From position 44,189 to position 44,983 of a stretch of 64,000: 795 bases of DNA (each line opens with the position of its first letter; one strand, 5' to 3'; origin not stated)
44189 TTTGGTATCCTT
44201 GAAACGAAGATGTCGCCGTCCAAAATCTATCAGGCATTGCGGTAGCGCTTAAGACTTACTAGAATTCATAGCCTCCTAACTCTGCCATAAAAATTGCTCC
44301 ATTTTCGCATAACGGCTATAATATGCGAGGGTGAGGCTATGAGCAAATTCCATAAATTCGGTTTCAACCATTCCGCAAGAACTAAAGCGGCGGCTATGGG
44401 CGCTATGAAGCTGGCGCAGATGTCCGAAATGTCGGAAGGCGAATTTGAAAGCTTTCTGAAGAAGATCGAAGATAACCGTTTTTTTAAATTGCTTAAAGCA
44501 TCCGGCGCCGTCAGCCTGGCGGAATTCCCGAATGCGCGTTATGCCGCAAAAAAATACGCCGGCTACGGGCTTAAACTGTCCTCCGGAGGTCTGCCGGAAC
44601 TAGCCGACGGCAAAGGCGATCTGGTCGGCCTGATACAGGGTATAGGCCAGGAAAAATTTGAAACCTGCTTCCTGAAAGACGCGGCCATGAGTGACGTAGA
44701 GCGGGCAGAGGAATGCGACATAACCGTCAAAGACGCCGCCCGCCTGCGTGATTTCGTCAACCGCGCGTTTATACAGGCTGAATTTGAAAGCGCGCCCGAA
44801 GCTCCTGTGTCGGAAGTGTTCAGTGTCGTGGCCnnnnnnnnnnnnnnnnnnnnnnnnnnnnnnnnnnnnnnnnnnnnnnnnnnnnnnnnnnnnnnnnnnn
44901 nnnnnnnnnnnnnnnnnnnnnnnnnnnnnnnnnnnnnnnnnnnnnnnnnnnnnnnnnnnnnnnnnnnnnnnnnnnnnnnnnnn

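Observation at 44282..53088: Four copies of a 19-nt element with sigma-54 spacing but a GC in place of the -24 GG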

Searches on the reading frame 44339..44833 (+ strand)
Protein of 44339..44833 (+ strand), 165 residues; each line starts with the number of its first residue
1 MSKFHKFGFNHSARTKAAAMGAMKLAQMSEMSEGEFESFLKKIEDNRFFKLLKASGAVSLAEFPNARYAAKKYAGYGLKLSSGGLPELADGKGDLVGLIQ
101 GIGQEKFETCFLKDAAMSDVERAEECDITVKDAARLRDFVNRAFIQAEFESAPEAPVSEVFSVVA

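Call 76: predict_structure(alignment_id=A6)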
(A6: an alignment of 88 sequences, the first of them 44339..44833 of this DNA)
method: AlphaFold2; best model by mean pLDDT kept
length: 165 residues; sequences in the alignment: 88
mean_pLDDT: 62.6   pTM: 0.37
mean pLDDT of the five models: 62.6, 58.3, 58.1, 57.0, 53.7
residues with pLDDT >= 90: 0; 70-90: 72; 50-70: 46; < 50: 47
segments of 3 or more residues with pLDDT < 50: 1-11, 65-67, 71-80, 82-84, 151-165
pLDDT, mean of each block of 10 residues (from residue 1): 40 50 60 72 79 69 50 46 50 71 82 75 85 81 66 41 33
secondary structure, 60 per line:
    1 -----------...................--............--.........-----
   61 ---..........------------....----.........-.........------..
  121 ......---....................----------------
elements in order: H12-30 H33-44 H47-55 H64-73 H86-89 H94-102 H104-112 H119-126 H130-149

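Call 79: fold_search(model_id=the predicted structure, library=pdb)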
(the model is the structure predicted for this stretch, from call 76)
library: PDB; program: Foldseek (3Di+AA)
matches with E <= 10: 205; with E <= 0.001: 0
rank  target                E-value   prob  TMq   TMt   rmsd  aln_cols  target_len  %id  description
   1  8hkc_E                1.3e+00  0.11  0.20  0.13  15.8       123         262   15  Cryo-EM structure of E. coli RNAP sigma32 complex (released 2023-05-31)
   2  1mfq_C                1.5e+00  0.15  0.23  0.32  13.4       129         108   11  Crystal Structure Analysis of a Ternary S-Domain Complex of Human Signal Recognition Particle (released 2002-09-20)
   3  5aka_5                1.6e+00  0.14  0.25  0.35  15.8       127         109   12  EM structure of ribosome-SRP-FtsY complex in closed state (released 2015-03-25)
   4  2pk9_D                2.2e+00  0.14  0.20  0.16   8.0        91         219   12  Structure of the Pho85-Pho80 CDK-cyclin Complex of the Phosphate-responsive Signal Transduction Pathway (released 2007-12-11)
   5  5nr6_MODEL_1_A        2.6e+00  0.25  0.21  0.30   8.5        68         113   13  NMR structure and 1H, 13C and 15N signal assignments for Dictyostelium discoidans MATB protein S71A mutant (released 2017-09-20)
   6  8zwn_B                2.6e+00  0.08  0.19  0.16  16.7       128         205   14  Crystal structure of DNA-binding transcriptional activator EvgA from Escherichia coli str. K-12 substr. MG1655 (released 2025-06-18)
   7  7wup_B                2.7e+00  0.08  0.21  0.11  14.4       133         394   11  The crystal structure of ApiI (released 2023-02-15)
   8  9q25_D                2.9e+00  0.11  0.19  0.12   6.3        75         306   17  DX2-CX3-RAD51 in the closed state (released 2026-03-04)
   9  2xxa_C                2.9e+00  0.09  0.22  0.11  18.3       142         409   13  The Crystal Structure of the Signal Recognition Particle (SRP) in Complex with its Receptor(SR) (released 2011-03-02)
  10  7l7b_F                2.9e+00  0.06  0.20  0.12  18.1       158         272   18  Clostridioides difficile RNAP with fidaxomicin (released 2022-02-02)
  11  1u2w_D                3.0e+00  0.09  0.15  0.24   8.6        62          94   13  Crystal Structure of the Staphylococcus aureus pI258 CadC (released 2005-07-12)
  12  7y3h                  3.0e+00  0.08  0.20  0.10  13.8       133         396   13  Crystal Structure of Diels-Alderase ApiI in complex with SAM and product (released 2023-06-14)
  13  4uus_F                3.2e+00  0.15  0.20  0.39   4.1        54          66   18  CRYSTAL STRUCTURE OF A UBX-EXD-DNA COMPLEX INCLUDING THE UBDA MOTIF (released 2015-02-18)
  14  4hob_C                3.4e+00  0.13  0.20  0.40  13.9        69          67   17  The crystal structure of the Zalpha domain from Cyprinid Herpes virus 3 (released 2013-09-11)
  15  8gx4                  3.4e+00  0.07  0.19  0.10  14.1       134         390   12  Crystal structure of Diels-Alderase ApiI in complex with SAM (released 2023-09-20)
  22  2k9l_MODEL_1_A        4.1e+00  0.21  0.20  0.39   6.7        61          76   20  Structure of the Core Binding Domain of sigma54 (released 2009-05-26)
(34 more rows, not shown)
